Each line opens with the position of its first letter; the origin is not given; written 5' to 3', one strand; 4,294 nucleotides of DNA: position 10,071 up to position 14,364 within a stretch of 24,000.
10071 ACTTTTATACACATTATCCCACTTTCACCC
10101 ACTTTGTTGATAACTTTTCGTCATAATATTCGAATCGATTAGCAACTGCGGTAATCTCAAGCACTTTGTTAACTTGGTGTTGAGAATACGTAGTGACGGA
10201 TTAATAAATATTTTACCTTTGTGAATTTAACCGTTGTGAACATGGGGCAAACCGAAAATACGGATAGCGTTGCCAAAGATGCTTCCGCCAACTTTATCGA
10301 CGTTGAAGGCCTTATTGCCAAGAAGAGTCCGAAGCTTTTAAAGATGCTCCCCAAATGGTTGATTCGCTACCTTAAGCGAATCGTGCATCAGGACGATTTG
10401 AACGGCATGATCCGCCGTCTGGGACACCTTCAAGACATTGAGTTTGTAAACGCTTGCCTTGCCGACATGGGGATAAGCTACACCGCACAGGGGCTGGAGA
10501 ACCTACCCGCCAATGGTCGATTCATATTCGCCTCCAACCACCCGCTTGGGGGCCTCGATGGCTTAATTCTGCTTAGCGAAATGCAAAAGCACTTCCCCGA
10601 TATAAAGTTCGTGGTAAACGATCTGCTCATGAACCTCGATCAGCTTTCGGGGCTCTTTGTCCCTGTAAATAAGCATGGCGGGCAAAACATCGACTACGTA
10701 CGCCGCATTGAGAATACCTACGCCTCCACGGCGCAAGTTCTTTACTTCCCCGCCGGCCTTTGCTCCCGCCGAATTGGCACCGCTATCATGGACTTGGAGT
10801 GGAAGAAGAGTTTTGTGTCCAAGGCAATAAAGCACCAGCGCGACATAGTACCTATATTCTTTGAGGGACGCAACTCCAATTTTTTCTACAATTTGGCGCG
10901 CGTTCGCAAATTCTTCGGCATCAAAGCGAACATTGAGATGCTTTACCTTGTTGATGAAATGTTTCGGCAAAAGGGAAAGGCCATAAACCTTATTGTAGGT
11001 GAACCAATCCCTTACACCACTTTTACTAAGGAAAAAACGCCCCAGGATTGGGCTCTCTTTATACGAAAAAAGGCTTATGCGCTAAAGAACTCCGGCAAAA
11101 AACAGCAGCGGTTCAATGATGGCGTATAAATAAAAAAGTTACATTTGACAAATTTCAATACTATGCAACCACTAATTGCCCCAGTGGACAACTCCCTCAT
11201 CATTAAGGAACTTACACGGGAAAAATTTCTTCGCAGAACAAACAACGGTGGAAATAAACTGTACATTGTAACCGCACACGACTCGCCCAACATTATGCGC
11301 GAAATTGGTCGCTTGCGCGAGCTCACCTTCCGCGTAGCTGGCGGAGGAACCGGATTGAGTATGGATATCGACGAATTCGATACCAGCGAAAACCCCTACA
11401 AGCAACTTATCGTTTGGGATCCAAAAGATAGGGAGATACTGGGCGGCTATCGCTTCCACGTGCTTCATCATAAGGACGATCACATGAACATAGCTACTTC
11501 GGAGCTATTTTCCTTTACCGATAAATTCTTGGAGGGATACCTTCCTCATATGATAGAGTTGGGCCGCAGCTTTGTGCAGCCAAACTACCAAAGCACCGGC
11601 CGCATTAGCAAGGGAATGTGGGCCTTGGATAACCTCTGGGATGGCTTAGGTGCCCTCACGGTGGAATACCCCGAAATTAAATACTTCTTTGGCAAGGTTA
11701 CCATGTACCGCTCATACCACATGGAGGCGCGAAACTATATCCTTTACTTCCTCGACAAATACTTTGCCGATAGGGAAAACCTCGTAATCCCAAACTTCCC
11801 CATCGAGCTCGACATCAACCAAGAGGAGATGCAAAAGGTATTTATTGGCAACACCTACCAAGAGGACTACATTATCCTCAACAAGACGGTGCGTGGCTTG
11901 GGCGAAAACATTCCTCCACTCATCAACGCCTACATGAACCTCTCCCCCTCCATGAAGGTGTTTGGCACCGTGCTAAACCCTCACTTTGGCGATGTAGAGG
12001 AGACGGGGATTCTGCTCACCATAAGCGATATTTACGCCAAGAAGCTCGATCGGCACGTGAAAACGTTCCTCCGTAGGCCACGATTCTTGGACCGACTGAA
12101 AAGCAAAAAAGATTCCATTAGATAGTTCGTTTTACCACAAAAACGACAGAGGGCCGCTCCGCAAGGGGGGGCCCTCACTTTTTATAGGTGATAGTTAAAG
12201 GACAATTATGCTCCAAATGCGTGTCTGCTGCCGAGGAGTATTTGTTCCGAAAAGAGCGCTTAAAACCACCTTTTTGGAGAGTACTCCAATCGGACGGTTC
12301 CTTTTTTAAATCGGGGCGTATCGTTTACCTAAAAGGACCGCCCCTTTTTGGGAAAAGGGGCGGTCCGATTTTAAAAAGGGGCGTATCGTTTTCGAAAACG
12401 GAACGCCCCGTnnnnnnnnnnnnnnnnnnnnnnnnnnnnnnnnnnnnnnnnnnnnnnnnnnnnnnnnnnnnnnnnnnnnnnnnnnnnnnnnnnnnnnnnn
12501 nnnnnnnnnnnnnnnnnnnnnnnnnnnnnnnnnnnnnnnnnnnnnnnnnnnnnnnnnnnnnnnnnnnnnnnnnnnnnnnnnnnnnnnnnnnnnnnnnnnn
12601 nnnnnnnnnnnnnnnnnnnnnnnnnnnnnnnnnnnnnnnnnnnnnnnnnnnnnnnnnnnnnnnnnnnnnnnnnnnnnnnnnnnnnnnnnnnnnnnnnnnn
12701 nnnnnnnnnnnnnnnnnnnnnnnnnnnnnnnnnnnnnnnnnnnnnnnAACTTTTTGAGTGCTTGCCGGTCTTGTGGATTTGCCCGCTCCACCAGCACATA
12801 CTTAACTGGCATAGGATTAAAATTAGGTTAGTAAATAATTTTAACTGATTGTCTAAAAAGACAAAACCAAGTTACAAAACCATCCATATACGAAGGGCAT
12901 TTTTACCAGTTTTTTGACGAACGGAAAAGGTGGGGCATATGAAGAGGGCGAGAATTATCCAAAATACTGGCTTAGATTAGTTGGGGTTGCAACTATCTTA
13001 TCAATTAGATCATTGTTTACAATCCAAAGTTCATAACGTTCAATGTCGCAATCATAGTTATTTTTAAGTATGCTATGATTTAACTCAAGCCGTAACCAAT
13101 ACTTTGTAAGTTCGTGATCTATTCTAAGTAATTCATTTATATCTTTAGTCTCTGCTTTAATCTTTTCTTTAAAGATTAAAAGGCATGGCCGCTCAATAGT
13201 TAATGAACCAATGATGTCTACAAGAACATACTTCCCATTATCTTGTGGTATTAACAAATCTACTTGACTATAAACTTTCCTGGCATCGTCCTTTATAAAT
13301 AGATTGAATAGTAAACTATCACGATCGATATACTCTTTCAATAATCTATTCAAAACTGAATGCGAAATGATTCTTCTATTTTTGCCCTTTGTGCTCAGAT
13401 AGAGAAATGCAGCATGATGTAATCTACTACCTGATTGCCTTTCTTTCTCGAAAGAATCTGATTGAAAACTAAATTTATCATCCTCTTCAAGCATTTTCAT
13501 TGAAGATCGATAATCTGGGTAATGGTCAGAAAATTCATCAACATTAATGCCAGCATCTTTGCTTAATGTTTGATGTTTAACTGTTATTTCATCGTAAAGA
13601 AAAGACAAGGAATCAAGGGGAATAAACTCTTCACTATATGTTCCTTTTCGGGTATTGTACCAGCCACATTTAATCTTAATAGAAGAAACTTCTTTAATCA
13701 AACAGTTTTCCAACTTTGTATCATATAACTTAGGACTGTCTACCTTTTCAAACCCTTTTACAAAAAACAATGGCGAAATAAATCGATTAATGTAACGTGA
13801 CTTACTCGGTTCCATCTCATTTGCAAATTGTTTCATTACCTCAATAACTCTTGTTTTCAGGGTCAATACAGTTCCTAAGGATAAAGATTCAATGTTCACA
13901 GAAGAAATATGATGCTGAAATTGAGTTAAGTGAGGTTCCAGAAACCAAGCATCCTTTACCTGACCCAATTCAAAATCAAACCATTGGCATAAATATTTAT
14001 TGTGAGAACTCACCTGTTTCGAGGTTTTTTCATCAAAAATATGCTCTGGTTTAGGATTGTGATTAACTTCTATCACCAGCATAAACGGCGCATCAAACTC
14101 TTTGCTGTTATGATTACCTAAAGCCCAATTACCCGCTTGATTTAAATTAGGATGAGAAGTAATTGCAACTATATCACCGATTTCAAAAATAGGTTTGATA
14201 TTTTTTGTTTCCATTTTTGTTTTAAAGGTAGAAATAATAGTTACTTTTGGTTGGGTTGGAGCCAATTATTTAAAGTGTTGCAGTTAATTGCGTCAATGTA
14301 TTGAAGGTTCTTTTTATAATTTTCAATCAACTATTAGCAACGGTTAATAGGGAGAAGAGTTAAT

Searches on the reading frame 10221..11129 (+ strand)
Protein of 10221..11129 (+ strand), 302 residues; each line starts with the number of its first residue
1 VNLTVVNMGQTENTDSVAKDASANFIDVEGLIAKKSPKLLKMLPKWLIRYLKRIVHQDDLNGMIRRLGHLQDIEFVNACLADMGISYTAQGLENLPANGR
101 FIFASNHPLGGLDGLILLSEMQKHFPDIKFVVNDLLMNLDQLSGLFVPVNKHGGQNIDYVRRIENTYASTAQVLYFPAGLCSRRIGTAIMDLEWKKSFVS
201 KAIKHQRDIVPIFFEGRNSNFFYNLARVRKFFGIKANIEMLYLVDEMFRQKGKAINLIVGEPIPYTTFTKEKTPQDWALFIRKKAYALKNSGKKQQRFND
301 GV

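Call 6: search_protein_families(library=padloc, proteins=[window:10221-11129:+], max_evalue=0.01)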
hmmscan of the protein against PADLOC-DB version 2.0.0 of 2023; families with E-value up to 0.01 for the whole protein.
window:10221-11129:+ (302 aa): 0 families

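Call 7: search_protein_families(library=pfam, proteins=[window:10221-11129:+], max_evalue=0.01)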
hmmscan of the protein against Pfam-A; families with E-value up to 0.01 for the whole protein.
window:10221-11129:+ (302 aa): 2 families
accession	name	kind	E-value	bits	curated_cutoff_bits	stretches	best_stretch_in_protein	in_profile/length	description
PF19576.4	Acyltransf_2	-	3.9e-86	288.7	27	1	32-291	3-262/266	Acyltransferase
PF01553.26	Acyltransferase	-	1.2e-08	35.3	23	1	89-213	4-130/132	Acyltransferase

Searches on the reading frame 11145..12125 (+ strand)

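Call 6: search_protein_families(library=padloc, proteins=[window:11145-12125:+], max_evalue=0.01)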
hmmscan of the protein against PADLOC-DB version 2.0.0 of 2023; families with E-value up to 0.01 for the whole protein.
window:11145-12125:+ (326 aa): 0 families

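Call 7: search_protein_families(library=pfam, proteins=[window:11145-12125:+], max_evalue=0.01)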
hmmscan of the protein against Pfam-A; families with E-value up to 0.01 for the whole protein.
window:11145-12125:+ (326 aa): 1 family
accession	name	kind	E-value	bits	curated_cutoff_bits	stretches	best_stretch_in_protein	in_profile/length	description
PF13444.12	Acetyltransf_5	-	1.2e-13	52.1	22.4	1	57-158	1-100/102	Acetyltransferase (GNAT) domain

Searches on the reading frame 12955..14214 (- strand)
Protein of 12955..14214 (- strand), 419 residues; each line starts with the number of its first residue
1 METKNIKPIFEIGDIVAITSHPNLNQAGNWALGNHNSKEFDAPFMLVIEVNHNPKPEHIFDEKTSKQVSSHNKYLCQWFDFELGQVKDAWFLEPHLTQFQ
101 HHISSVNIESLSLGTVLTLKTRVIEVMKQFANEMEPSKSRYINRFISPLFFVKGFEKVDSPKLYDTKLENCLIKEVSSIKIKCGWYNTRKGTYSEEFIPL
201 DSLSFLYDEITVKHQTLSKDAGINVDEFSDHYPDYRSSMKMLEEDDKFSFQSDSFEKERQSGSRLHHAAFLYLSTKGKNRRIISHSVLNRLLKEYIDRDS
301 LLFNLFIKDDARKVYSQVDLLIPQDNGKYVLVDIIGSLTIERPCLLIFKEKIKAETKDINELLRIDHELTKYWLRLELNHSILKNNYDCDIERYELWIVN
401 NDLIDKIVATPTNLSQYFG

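Call 6: search_protein_families(library=padloc, proteins=[window:12955-14214:-], max_evalue=0.01)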
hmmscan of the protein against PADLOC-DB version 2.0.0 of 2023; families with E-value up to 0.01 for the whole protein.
window:12955-14214:- (419 aa): 2 families
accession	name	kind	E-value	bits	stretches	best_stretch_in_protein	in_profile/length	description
PDLC03787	RTasWYL-YodC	-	1.2e-31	108.1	1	10-208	4-195/354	DRT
PDLC03806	RTasYodC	-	2.5e-25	87.2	1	7-202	3-211/219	DRT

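Call 7: search_protein_families(library=pfam, proteins=[window:12955-14214:-], max_evalue=0.01)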
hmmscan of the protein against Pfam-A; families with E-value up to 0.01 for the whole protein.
window:12955-14214:- (419 aa): 0 families

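Call 85: search_protein_families(library=ncbifam, proteins=[window:12955-14214:-], max_evalue=0.01)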
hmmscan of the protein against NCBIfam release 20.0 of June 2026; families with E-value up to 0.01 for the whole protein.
window:12955-14214:- (419 aa): 0 families

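Call 89: search_solved_structures(query=A8, max_evalue=1)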
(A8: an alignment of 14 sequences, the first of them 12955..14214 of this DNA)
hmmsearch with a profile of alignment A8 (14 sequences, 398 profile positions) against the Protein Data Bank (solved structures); distinct sequences matched with E-value up to 1: 0.

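Call 90: search_protein_families(library=pfam, alignment_id=A8, max_evalue=0.1)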
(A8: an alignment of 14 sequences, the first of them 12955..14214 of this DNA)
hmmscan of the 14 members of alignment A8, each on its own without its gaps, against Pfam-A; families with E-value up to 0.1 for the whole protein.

A. member 1, window:12955-14214:- (419 aa): 0 families

B. families by the number of members that match (of 14 scanned): 6 families
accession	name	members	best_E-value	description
PF13280.12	WYL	5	4.3e-11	WYL domain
PF12904.13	Collagen_bind_2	2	0.031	Putative collagen-binding domain of a collagenase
PF09926.15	DUF2158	1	0.012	Uncharacterized small protein (DUF2158)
PF17973.7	bMG10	1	0.06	Bacterial Alpha-2-macroglobulin MG10 domain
PF11763.13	DIPSY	1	0.075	Cell-wall adhesin ligand-binding C-terminal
PF25809.1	STEEP1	1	0.092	STEEP1 domain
